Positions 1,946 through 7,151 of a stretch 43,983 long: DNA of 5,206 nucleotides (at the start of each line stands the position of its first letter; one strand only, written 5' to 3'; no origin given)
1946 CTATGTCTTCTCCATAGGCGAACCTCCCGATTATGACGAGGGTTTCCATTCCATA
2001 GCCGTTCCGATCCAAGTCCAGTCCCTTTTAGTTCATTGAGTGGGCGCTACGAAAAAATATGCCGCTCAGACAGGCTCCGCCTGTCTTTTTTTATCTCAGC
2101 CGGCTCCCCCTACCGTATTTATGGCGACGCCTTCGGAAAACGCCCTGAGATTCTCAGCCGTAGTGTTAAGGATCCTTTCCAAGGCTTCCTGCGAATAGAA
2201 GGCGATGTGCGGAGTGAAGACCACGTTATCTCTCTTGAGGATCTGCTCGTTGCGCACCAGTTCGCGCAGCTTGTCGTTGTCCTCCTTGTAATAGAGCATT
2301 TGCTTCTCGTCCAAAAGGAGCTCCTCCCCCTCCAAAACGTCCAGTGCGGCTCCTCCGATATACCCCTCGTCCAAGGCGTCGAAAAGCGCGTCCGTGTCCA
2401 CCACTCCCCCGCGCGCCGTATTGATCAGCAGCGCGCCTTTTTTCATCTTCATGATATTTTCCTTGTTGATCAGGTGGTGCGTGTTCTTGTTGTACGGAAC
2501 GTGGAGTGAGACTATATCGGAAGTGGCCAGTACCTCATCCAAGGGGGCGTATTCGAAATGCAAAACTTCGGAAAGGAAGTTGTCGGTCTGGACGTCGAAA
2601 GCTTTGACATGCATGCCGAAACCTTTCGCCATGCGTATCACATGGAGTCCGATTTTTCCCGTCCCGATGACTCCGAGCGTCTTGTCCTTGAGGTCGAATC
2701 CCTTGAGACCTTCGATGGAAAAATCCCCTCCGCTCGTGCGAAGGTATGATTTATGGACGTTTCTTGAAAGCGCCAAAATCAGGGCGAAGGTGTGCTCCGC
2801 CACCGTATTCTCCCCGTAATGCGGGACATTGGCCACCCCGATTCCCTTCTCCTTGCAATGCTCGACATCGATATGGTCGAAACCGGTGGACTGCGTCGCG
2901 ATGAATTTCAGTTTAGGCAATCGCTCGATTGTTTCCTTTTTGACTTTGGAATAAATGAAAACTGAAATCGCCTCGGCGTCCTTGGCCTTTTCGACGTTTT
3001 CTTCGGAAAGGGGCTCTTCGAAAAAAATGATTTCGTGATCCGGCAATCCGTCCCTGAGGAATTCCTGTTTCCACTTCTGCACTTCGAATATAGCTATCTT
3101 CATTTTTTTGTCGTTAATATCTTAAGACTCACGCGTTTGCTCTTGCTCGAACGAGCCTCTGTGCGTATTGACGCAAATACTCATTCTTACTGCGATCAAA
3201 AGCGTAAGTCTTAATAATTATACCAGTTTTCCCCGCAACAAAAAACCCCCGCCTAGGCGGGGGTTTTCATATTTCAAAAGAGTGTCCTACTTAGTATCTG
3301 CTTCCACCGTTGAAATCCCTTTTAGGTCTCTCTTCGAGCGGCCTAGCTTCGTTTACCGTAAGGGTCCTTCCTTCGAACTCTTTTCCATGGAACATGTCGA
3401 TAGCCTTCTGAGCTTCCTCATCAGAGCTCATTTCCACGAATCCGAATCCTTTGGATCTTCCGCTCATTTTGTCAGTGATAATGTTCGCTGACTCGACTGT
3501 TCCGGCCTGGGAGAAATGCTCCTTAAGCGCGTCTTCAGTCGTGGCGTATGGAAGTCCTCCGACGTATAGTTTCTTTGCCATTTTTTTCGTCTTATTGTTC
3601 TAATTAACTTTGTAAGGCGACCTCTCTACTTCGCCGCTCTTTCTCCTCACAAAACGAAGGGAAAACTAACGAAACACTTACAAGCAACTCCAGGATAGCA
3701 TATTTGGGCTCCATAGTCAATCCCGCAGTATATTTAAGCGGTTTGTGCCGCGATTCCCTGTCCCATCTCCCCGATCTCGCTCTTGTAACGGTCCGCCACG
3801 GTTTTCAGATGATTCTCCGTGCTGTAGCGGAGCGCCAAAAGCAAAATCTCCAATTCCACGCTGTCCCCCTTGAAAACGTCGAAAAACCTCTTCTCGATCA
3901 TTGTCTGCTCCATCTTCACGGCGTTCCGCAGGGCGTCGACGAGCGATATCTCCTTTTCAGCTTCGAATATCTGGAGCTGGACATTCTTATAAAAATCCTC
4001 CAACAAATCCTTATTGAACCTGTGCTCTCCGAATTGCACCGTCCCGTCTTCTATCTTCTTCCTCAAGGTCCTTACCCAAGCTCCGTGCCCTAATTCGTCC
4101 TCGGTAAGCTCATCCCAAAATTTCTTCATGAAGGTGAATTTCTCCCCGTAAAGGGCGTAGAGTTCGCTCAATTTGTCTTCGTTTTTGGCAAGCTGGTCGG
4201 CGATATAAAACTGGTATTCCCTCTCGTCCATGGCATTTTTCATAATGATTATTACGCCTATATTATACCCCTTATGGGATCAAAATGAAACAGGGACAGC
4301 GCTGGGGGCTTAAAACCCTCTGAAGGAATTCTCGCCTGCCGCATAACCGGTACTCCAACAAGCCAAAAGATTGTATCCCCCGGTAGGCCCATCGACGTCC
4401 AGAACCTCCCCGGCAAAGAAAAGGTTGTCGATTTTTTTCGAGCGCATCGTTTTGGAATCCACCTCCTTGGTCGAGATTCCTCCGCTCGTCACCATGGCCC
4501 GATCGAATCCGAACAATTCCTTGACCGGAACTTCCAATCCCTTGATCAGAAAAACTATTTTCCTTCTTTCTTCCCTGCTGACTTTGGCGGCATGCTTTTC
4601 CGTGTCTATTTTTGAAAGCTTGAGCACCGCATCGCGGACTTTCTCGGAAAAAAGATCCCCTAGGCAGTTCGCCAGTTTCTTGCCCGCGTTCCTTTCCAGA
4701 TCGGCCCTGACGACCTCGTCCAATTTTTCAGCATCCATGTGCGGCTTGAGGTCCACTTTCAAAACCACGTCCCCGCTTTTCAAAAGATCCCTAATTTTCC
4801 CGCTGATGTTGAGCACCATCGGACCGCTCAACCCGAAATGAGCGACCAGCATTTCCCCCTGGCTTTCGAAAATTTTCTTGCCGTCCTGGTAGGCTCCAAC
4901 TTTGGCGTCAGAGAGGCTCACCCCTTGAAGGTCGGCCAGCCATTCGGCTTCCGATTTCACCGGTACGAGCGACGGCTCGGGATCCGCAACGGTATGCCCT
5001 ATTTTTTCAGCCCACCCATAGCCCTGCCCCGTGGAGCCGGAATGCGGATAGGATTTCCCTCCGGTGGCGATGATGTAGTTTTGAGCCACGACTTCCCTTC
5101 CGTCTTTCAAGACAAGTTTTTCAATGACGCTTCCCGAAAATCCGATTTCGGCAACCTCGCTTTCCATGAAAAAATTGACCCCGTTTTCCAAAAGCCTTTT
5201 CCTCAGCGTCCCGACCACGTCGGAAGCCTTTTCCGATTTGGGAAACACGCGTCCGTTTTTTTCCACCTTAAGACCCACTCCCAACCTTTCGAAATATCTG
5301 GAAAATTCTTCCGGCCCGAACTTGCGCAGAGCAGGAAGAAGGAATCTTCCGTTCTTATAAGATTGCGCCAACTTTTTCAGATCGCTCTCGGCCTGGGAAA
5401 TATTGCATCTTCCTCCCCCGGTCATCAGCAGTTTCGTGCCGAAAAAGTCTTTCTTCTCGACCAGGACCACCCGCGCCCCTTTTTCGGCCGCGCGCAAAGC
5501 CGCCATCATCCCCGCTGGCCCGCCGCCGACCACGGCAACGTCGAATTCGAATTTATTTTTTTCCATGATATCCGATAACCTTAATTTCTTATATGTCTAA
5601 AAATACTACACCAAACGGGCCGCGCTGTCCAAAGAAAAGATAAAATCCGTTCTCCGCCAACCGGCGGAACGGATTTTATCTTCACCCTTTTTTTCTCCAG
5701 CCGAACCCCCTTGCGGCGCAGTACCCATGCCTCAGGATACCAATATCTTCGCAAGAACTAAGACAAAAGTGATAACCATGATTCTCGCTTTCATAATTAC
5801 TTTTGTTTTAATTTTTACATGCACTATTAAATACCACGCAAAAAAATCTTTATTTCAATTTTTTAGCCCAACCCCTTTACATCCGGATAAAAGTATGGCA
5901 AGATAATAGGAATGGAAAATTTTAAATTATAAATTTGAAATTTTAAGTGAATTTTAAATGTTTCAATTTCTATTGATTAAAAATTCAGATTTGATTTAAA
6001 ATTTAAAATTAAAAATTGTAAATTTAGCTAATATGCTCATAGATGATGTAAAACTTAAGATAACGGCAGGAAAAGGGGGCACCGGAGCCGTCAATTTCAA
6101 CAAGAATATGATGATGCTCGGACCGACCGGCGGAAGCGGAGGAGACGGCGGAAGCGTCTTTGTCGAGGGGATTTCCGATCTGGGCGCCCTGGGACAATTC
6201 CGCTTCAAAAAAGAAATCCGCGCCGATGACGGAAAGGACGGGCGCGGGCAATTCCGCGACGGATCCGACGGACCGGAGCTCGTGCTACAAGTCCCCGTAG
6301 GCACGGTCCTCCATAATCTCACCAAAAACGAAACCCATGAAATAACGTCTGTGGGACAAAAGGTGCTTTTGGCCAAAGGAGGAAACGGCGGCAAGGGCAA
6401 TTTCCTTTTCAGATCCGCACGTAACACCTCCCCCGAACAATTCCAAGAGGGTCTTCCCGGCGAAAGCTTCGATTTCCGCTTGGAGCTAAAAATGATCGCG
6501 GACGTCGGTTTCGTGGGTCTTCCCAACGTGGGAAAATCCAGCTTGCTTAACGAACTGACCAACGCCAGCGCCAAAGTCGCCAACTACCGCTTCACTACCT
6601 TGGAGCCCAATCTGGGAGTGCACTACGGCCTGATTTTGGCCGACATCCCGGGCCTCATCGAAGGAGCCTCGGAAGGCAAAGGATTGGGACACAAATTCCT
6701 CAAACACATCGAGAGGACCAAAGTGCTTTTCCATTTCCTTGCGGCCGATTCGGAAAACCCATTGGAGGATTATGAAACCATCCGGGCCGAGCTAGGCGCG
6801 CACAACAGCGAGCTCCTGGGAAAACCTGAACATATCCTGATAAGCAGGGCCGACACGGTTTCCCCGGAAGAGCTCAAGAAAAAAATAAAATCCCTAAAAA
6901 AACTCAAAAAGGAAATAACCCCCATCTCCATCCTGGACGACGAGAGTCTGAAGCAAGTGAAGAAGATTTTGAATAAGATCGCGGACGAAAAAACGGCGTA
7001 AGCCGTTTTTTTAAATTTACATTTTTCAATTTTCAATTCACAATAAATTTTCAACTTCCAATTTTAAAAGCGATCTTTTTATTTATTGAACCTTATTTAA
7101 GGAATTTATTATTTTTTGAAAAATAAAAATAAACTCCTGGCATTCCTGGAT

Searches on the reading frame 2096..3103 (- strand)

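Call 52: search_protein_families(library=pfam, proteins=[window:2096-3103:-], max_evalue=0.001)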
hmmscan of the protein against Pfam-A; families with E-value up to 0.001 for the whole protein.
window:2096-3103:- (335 aa): 4 families
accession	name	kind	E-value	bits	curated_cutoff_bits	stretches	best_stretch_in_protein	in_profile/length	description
PF02826.25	2-Hacid_dh_C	-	6.7e-55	185.6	25.1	1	106-301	1-178/178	D-isomer specific 2-hydroxyacid dehydrogenase, NAD binding domain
PF00389.36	2-Hacid_dh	-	1.2e-34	119.3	24.6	1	4-325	2-126/134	D-isomer specific 2-hydroxyacid dehydrogenase, catalytic domain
PF01262.27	AlaDh_PNT_C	-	2.4e-07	30.8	23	1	144-237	32-138/214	Alanine dehydrogenase/PNT, C-terminal domain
PF03446.21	NAD_binding_2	-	3.3e-06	27.7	21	1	143-245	2-108/161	NAD binding domain of 6-phosphogluconate dehydrogenase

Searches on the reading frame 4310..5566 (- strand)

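Call 52: search_protein_families(library=pfam, proteins=[window:4310-5566:-], max_evalue=0.001)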
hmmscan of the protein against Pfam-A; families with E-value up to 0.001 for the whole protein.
window:4310-5566:- (418 aa): 14 families
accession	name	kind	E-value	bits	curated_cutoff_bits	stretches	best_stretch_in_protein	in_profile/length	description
PF03486.20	HI0933_like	-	2.5e-83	279.7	50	1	9-412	2-243/244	HI0933-like protein Rossmann domain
PF22780.1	HI0933_like_1st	-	4e-32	111.8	27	1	197-359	1-165/165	HI0933-like protein barrel and H2TH domain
PF00890.30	FAD_binding_2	-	1.7e-16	60.9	20.4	1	9-58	1-50/414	FAD binding domain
PF01134.28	GIDA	-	2.9e-14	53.4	22.1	1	9-38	1-30/391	Glucose inhibited division protein A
PF07992.20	Pyr_redox_2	-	5.1e-14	52.8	26.1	1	8-59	1-53/291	Pyridine nucleotide-disulphide oxidoreductase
PF12831.13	FAD_oxidored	-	1.7e-13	51.1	27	1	9-169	1-145/416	FAD dependent oxidoreductase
PF01266.30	DAO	-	9.1e-12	45.6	27.9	1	9-43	1-35/353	FAD dependent oxidoreductase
PF01494.25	FAD_binding_3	-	2.5e-07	30.7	22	1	8-39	2-33/349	FAD binding domain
PF13450.12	NAD_binding_8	-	2.2e-06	28.3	21.9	1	12-43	1-32/68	NAD(P)-binding Rossmann-like domain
PF00070.33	Pyr_redox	-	3e-06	28.1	22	0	10-42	2-34/82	Pyridine nucleotide-disulphide oxidoreductase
PF05834.18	Lycopene_cycl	-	5.4e-06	26.2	23.4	0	9-39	1-33/380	Lycopene cyclase protein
PF13738.12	Pyr_redox_3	-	0.00021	21.1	30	0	12-40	2-31/305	Pyridine nucleotide-disulphide oxidoreductase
PF01946.23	Thi4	-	0.00032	20.5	26.2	1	6-45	16-56/235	Thi4 family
PF04820.20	Trp_halogenase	-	0.00052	19.4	21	0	9-42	1-38/458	Tryptophan halogenase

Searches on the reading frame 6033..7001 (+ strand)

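Call 52: search_protein_families(library=pfam, proteins=[window:6033-7001:+], max_evalue=0.001)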
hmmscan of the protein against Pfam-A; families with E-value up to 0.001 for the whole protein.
window:6033-7001:+ (322 aa): 4 families
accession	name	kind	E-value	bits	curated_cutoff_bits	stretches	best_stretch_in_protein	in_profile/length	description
PF01018.28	GTP1_OBG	-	2.3e-40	138.2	27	1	3-154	1-155/155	GTP1/OBG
PF01926.29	MMR_HSR1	-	9.6e-24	84.1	21.9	1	157-258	1-100/113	50S ribosome-binding GTPase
PF02421.24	FeoB_N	-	7.5e-09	35.7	27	1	158-208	3-57/156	Ferrous iron transport protein B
PF03193.22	RsgA_GTPase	-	0.00011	22.5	30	0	160-184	111-136/174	RsgA GTPase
